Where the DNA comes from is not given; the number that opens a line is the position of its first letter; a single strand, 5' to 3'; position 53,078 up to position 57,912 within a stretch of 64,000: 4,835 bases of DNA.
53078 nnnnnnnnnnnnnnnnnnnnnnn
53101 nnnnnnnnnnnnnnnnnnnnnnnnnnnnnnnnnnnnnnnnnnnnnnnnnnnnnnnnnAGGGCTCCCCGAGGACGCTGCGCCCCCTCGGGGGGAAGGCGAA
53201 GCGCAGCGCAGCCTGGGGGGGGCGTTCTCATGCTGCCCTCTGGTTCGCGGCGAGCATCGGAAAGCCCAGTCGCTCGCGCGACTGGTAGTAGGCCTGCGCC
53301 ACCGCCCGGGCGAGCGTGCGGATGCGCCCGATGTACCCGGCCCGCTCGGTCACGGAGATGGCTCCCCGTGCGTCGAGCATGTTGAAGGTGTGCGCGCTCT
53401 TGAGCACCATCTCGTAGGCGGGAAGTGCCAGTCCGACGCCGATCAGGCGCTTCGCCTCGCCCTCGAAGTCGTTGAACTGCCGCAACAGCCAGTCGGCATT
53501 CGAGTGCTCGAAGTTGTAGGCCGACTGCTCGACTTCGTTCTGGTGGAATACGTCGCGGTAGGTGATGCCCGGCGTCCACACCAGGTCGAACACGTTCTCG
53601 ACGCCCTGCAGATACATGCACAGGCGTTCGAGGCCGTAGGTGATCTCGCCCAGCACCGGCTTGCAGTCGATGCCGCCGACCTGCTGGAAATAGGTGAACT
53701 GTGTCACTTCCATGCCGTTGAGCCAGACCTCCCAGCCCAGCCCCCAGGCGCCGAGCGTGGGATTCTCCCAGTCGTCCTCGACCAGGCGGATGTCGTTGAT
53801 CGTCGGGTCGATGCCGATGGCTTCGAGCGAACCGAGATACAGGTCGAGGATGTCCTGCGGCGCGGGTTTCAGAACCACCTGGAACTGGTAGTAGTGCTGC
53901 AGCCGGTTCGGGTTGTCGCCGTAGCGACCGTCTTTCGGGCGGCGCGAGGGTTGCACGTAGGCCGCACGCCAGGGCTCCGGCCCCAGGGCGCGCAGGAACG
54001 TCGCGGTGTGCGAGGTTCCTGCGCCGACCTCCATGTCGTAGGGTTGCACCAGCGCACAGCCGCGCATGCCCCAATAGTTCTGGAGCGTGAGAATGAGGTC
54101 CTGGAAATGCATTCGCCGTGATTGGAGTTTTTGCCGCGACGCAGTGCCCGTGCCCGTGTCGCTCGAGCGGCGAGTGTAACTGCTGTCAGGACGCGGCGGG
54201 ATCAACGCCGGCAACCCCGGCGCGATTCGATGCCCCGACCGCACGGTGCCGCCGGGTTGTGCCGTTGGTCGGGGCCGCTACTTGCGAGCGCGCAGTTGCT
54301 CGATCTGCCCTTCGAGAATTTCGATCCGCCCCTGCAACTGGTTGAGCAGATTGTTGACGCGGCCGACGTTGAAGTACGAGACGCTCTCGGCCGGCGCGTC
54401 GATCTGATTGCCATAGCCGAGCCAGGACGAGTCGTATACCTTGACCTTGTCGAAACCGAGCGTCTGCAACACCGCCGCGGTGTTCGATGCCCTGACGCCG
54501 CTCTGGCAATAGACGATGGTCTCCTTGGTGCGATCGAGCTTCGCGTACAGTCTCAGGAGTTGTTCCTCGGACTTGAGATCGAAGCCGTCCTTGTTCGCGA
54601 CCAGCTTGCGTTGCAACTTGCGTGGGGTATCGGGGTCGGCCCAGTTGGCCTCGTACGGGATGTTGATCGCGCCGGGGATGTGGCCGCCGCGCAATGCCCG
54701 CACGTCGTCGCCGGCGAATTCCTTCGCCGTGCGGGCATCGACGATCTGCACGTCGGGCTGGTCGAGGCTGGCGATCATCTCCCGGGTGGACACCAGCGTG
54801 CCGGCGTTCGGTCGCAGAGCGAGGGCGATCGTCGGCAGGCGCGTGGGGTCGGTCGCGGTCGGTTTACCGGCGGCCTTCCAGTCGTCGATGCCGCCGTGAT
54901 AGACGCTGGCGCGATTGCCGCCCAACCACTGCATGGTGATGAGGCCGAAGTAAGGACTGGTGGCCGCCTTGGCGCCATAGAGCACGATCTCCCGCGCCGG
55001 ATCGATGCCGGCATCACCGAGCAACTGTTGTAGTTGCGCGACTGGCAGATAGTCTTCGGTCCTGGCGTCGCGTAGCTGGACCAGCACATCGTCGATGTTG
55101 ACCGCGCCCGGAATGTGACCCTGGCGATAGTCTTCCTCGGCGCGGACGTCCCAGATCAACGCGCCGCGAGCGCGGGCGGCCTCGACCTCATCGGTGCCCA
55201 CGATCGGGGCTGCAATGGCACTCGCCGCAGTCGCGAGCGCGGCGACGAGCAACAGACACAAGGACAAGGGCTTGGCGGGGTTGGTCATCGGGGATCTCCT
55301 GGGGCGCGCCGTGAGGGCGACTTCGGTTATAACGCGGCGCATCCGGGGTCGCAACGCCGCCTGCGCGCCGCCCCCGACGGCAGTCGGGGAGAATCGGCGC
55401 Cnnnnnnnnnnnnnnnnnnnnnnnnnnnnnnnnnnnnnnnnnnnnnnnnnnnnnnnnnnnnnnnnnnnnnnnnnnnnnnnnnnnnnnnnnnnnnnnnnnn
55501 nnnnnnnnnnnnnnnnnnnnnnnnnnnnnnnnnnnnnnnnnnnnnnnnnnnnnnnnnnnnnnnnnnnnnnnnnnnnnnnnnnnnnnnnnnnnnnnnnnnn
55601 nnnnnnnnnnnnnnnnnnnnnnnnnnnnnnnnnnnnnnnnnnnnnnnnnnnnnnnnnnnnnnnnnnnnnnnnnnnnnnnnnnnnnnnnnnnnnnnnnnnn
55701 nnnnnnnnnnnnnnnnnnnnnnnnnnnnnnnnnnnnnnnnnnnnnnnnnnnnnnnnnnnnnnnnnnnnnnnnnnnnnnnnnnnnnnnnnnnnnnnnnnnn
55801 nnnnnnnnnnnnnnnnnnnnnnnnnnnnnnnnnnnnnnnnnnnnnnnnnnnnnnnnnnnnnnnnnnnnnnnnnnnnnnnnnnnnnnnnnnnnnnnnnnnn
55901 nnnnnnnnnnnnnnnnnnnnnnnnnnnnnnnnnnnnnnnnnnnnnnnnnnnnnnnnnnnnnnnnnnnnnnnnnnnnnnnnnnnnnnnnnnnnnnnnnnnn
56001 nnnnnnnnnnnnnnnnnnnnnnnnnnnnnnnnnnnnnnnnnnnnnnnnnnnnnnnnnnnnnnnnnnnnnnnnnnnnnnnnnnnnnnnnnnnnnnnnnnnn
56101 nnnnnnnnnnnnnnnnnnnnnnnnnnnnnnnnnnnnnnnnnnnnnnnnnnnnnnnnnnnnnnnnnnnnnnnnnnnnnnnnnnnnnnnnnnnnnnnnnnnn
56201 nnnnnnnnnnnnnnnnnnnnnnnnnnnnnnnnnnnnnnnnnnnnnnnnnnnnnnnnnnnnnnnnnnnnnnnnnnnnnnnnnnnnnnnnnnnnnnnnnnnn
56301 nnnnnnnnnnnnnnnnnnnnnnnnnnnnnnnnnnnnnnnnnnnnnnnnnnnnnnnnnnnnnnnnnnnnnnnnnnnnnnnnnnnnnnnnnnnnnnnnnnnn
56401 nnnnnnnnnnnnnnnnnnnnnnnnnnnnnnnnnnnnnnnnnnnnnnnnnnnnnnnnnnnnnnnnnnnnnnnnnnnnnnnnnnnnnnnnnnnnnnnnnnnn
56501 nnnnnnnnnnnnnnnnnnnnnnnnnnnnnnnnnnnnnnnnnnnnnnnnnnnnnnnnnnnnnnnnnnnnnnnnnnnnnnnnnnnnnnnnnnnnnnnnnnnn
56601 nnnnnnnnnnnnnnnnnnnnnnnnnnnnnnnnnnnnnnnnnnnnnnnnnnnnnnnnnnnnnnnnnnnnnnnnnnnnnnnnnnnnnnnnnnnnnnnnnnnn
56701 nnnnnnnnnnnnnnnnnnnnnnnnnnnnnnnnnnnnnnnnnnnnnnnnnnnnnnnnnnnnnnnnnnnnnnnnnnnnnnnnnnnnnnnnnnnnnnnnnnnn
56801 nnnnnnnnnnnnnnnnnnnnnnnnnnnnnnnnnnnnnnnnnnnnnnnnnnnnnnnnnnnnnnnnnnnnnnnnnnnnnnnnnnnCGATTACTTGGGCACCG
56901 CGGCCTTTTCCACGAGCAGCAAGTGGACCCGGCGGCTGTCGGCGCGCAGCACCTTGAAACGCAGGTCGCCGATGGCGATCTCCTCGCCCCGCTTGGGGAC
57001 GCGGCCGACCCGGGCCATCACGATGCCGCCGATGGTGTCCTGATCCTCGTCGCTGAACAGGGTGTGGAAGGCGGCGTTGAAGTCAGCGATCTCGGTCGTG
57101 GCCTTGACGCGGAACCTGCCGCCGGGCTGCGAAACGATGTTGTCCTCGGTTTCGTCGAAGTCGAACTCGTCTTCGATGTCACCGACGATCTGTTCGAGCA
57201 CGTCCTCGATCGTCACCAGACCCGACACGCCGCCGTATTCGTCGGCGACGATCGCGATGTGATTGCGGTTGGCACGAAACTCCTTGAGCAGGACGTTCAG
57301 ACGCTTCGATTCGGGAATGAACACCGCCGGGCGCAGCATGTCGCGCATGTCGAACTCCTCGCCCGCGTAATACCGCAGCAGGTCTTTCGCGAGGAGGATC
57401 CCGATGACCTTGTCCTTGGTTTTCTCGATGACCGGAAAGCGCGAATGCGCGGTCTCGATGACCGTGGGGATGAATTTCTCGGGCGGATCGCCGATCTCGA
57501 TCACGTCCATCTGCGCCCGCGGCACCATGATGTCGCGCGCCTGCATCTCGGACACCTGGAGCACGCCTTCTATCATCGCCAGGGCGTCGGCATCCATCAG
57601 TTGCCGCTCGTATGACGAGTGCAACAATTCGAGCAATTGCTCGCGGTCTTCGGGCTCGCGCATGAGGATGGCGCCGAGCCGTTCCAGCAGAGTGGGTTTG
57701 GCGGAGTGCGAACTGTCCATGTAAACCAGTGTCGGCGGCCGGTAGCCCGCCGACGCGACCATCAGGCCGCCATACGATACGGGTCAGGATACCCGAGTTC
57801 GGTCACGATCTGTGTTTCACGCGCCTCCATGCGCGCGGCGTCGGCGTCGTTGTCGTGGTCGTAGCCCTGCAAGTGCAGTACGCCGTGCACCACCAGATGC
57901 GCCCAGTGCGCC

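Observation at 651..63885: Dense family of 70-120 bp two-hairpin intergenic repeats (13 copies plus one remnant in 64 kb)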

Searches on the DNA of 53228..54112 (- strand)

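Call 58: search_with_rna_model(model_id=R1, sources=[L078, L079, L080, L081, L082, L083, L084, L085, L086, L087, L088, L089, L090, L091, L092, L093, L094, L095, L096, L097, L098, L099, L100, L101, L102, L103, L104, L105, L106, L107, L108, L109, L110, L111, L112, L113, L114, L115, L116, L117, L118, L119, L120, L121, L122, L123, L124, L125, L126, L127, L128, L129, L130, L131, L132, L133, L134, L135, L136, L137, L138, L139, L140, L141, L142, L143, L144, L145, L146, L147, L148, L149, L150, L151, L152, L153, L154, L155, L156, L157, L160, L161, L162, L163, L164, L165, L166, L015, L059, L057, L011, L019, L024, L053, L032, L069], max_evalue=0.01)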
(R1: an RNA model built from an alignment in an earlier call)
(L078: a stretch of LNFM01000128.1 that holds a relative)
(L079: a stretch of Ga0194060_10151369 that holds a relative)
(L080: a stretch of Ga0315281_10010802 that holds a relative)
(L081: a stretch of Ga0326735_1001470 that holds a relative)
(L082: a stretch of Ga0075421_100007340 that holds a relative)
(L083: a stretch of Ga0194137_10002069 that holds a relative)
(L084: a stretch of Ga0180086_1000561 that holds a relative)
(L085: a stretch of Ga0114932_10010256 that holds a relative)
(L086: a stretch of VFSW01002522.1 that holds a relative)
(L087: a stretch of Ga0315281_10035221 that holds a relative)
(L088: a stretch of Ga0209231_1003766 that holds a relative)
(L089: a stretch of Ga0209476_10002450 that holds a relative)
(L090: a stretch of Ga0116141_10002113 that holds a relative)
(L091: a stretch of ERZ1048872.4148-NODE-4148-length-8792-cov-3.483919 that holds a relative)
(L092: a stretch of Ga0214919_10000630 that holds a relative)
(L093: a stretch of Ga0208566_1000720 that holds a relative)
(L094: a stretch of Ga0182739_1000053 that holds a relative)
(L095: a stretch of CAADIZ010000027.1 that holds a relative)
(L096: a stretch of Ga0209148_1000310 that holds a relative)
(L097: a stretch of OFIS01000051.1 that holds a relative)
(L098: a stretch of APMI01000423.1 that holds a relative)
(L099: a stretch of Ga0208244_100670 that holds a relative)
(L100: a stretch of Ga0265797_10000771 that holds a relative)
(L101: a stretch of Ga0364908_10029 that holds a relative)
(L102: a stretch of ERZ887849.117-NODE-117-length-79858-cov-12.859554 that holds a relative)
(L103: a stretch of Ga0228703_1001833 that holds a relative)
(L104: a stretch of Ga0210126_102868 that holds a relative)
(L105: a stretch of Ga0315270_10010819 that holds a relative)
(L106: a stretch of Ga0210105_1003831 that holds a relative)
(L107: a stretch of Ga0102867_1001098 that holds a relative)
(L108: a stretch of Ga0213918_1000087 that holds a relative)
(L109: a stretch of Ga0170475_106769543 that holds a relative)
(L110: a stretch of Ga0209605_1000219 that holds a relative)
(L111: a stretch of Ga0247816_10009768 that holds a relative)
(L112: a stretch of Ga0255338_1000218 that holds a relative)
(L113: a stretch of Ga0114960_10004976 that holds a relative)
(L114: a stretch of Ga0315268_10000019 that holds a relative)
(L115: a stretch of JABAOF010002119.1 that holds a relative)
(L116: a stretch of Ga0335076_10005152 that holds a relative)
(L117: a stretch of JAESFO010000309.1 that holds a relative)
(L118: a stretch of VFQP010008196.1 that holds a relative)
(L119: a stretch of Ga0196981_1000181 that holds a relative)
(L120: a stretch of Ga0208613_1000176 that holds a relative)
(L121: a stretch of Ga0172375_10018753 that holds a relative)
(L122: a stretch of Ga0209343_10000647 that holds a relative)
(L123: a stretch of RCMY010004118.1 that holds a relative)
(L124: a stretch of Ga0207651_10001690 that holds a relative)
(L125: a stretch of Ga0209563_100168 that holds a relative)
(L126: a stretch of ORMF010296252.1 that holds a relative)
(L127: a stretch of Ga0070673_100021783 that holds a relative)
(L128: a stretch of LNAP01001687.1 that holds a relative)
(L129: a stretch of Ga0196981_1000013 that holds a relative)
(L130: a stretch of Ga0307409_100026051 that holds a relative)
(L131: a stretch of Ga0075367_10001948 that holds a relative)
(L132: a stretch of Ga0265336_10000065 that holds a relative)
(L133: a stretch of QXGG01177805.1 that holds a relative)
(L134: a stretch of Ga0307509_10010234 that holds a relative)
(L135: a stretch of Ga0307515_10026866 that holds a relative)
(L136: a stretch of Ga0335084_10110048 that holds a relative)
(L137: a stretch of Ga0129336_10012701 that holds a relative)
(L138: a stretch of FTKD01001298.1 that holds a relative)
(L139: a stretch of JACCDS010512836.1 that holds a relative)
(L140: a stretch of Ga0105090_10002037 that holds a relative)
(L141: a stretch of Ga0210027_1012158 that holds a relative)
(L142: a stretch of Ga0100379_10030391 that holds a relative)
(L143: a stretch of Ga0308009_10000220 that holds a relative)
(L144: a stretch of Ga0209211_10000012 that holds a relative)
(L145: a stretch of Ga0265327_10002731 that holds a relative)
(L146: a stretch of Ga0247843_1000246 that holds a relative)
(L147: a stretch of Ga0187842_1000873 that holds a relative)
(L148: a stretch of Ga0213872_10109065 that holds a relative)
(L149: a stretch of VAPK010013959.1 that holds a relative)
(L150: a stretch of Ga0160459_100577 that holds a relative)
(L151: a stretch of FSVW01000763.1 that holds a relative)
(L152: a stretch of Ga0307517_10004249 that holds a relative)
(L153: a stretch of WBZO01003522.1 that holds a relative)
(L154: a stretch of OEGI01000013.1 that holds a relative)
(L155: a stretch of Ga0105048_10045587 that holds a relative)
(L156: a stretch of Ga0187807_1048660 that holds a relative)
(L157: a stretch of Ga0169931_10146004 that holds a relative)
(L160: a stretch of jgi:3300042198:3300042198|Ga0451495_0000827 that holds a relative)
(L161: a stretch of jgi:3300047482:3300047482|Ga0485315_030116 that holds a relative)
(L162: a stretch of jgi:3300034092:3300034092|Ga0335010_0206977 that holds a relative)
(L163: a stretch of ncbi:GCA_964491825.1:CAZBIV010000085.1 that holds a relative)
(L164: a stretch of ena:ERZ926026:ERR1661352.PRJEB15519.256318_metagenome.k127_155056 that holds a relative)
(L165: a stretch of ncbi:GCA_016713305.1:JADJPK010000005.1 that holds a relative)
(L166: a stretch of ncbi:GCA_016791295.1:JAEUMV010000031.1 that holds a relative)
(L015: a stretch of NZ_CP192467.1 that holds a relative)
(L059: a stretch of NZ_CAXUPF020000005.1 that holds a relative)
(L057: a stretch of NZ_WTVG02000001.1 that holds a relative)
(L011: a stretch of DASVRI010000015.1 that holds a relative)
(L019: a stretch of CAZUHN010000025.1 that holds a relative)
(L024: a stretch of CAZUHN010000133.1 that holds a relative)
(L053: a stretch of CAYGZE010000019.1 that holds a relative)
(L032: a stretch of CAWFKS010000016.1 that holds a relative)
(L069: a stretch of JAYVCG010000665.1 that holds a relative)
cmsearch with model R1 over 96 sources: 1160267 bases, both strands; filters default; matches with E-value up to 0.01: 7.
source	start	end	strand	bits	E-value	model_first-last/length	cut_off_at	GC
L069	4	98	-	84.9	8e-17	1-101/101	no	0.73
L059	5788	5891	-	43.1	4.6e-07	1-101/101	no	0.65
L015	2549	2652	+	41.8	9e-07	1-101/101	no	0.65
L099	7605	7705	+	29.3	0.00075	1-101/101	no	0.62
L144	9533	9616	+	27.7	0.0018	1-101/101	no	0.77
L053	2087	2194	-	25.6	0.0056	1-101/101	no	0.61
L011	1474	1565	+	25.3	0.0064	1-101/101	no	0.68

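Call 59: search_with_rna_model(model_id=R1, sources=[L015, L059, L099, L144, L053, L011], max_evalue=0.01, show_alignments=6)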
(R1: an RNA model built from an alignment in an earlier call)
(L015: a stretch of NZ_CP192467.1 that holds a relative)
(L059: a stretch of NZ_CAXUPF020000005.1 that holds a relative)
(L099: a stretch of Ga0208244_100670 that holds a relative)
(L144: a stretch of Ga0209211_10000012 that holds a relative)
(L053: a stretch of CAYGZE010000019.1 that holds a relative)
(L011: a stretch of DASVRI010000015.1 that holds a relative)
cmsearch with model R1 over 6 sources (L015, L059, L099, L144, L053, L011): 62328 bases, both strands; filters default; matches with E-value up to 0.01: 6.
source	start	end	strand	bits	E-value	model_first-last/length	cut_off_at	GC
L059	5788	5891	-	43.1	2.5e-08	1-101/101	no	0.65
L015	2549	2652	+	41.8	4.8e-08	1-101/101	no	0.65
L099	7605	7705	+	29.3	4e-05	1-101/101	no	0.62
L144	9533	9616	+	27.7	9.5e-05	1-101/101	no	0.77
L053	2087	2194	-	25.6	0.0003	1-101/101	no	0.61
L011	1474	1565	+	25.3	0.00034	1-101/101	no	0.68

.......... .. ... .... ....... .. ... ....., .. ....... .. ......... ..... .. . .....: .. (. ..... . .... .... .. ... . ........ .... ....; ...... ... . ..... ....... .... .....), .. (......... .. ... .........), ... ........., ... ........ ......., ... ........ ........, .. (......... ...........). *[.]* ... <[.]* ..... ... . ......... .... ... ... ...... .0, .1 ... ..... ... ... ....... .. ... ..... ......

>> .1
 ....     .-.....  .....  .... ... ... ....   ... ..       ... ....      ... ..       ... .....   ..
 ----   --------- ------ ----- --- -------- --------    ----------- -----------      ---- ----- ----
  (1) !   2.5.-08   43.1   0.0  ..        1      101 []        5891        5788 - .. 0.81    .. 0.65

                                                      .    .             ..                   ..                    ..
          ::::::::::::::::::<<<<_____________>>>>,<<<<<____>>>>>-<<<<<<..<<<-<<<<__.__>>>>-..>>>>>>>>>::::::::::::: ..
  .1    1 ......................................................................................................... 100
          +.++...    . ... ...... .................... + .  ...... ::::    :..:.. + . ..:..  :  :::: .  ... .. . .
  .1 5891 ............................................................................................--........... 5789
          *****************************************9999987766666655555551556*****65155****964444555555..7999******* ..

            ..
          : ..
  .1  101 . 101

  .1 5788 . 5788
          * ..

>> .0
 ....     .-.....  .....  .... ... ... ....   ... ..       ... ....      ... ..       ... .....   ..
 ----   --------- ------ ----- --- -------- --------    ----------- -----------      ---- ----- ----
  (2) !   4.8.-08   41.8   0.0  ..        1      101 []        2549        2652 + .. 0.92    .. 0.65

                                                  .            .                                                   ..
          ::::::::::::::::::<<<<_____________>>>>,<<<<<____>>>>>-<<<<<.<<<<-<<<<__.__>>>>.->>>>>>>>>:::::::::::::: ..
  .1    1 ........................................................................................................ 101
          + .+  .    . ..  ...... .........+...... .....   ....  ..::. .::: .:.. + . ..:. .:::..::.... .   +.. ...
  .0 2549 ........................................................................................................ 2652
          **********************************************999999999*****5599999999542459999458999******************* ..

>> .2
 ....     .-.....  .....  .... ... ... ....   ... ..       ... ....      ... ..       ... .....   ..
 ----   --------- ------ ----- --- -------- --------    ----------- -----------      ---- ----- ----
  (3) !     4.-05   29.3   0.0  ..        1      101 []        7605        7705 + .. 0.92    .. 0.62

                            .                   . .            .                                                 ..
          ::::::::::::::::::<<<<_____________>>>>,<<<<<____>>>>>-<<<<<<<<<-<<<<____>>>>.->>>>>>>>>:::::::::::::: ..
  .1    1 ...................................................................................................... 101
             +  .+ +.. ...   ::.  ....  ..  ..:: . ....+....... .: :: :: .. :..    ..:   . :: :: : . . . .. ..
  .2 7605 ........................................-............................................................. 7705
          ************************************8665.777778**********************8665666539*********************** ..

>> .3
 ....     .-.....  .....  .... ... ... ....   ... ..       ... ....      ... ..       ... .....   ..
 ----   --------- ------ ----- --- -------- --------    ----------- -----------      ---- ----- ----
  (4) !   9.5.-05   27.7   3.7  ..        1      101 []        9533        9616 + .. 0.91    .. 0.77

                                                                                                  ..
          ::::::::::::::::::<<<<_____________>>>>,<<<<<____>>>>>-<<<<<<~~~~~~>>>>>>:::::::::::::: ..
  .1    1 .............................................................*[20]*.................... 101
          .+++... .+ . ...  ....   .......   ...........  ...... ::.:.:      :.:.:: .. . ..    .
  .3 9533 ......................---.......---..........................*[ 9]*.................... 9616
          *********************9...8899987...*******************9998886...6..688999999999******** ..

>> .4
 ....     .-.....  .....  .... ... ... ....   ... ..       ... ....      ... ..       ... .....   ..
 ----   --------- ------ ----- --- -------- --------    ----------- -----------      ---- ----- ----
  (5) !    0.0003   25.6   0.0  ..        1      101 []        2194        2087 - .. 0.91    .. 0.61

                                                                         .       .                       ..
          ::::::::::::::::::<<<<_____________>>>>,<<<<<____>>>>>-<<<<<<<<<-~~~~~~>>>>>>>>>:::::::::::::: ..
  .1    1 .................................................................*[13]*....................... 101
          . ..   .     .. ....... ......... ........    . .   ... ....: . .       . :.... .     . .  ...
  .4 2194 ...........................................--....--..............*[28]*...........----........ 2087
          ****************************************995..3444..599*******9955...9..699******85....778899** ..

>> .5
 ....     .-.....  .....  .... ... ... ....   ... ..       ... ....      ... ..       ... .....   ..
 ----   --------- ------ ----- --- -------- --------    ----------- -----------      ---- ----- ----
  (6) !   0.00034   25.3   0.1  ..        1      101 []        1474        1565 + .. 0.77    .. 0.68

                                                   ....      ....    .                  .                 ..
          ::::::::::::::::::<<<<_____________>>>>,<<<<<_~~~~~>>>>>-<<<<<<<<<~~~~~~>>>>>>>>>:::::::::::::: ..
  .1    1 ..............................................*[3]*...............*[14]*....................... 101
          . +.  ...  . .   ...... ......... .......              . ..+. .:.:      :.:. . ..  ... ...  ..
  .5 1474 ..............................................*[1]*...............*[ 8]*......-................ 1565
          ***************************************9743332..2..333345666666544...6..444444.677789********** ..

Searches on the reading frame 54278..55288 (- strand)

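Call 80: search_protein_families(library=pfam, proteins=[window:54278-55288:-], max_evalue=0.00001)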
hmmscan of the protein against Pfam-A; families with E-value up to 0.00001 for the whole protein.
window:54278-55288:- (336 aa): 1 family
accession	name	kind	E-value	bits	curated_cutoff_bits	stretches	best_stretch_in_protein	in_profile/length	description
PF00581.25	Rhodanese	-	2.6e-36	124.6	22.2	2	169-292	3-99/102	Rhodanese-like domain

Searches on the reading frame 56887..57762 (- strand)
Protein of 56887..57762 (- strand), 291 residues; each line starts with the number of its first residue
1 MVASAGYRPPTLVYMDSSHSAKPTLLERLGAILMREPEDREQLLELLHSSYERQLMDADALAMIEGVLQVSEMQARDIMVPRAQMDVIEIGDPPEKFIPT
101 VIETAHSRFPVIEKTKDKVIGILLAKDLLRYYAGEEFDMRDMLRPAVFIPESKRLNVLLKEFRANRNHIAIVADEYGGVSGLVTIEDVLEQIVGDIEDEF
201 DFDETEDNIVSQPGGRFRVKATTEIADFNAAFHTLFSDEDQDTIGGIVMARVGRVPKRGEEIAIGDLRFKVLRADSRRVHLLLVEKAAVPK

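Call 80: search_protein_families(library=pfam, proteins=[window:56887-57762:-], max_evalue=0.00001)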
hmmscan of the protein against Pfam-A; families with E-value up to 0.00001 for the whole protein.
window:56887-57762:- (291 aa): 3 families
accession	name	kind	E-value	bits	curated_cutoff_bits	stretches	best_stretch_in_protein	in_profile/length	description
PF03471.22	CorC_HlyC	-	3.7e-20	72.2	27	1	212-286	3-79/81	Transporter associated domain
PF21917.1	NMB0537_N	-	3.4e-19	68.7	23.9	1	35-70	1-36/36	N-terminal region of NMB0537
PF00571.33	CBS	-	4.2e-14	53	24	1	142-193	5-56/57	CBS domain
